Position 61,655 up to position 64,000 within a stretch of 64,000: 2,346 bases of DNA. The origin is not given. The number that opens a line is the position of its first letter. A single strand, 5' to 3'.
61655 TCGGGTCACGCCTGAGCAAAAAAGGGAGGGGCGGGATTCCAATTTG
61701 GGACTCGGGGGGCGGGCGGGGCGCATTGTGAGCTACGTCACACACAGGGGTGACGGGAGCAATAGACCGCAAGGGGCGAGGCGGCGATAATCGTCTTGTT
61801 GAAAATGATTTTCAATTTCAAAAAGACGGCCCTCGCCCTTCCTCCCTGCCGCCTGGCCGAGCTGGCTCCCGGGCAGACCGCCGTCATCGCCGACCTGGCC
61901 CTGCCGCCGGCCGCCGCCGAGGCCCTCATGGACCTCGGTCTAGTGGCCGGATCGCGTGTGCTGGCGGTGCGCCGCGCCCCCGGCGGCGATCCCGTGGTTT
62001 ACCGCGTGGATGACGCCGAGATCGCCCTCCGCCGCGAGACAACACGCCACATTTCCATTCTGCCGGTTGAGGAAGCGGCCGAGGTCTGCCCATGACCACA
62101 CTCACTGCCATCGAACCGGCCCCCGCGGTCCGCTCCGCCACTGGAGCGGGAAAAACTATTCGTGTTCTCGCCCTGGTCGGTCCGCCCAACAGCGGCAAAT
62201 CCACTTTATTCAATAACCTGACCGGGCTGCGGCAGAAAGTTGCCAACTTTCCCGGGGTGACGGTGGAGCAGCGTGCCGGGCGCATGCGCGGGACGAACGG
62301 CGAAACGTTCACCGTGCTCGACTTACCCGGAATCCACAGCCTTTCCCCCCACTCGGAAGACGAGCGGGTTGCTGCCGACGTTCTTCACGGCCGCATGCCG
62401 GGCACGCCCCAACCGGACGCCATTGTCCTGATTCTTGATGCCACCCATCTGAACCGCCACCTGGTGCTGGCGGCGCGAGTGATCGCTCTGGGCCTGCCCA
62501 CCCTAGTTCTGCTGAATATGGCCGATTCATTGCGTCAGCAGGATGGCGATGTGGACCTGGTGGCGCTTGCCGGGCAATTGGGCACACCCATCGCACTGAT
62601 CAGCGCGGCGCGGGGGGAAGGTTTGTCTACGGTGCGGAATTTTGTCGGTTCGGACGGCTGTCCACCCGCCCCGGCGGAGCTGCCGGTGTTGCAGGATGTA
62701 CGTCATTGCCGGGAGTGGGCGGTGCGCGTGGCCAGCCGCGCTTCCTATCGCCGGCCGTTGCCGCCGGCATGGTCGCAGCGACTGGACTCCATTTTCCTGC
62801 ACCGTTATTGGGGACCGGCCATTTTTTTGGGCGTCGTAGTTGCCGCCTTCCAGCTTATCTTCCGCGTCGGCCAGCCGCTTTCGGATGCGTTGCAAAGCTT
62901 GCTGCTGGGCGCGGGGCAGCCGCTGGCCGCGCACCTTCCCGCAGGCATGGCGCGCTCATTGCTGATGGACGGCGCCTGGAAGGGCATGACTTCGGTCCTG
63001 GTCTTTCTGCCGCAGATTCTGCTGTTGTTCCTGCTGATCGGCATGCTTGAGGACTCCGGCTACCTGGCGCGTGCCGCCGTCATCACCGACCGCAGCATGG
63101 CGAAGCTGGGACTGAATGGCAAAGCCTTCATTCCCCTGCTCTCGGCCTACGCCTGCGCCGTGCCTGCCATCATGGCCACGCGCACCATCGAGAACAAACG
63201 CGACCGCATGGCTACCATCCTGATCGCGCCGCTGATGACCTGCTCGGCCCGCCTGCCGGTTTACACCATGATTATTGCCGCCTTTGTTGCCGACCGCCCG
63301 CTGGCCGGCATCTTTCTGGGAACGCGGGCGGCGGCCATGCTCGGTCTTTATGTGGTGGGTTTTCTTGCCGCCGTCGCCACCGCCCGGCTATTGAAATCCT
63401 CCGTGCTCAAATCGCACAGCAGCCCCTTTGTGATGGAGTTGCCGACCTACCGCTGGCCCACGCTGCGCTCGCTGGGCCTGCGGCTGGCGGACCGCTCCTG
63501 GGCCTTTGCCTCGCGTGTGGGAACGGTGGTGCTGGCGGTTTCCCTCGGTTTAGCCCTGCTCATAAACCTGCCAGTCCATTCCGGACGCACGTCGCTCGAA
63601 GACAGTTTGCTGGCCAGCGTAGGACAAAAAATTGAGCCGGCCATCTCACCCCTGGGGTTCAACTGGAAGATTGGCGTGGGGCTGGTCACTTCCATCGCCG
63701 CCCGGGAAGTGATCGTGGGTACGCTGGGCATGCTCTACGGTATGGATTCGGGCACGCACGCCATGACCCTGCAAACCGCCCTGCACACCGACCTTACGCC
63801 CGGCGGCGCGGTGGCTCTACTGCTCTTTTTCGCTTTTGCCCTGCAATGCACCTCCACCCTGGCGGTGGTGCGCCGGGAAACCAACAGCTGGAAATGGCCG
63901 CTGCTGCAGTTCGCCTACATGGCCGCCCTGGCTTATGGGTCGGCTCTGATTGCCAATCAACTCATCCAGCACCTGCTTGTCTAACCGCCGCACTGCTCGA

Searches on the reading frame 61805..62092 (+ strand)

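Call 78: search_protein_families(library=pfam, proteins=[window:61805-62092:+], max_evalue=0.001)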
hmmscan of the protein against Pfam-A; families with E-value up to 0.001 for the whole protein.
window:61805-62092:+ (96 aa): 1 family
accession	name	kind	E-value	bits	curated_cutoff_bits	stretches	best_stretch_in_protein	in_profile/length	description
PF04023.20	FeoA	-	8.7e-16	58.2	23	1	16-85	2-72/74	FeoA domain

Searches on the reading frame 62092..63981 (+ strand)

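Call 78: search_protein_families(library=pfam, proteins=[window:62092-63981:+], max_evalue=0.001)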
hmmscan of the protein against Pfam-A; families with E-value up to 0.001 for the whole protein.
window:62092-63981:+ (630 aa): 6 families
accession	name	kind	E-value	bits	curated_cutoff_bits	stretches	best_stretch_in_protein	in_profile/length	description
PF02421.24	FeoB_N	-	2.5e-46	157.5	27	1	26-182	3-153/156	Ferrous iron transport protein B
PF07670.19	Gate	-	2.8e-39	134.2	29.6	2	302-397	1-103/104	Nucleoside recognition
PF07664.17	FeoB_C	-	5.9e-18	64.8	26.6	1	416-468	1-54/54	Ferrous iron transport protein B C terminus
PF01926.29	MMR_HSR1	-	2.5e-17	63.5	21.9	1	26-142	2-112/113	50S ribosome-binding GTPase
PF04548.22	AIG1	-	0.00033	20.5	27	1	26-122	3-98/212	AIG1 family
PF03193.22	RsgA_GTPase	-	0.00079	19.7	30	0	24-82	107-169/174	RsgA GTPase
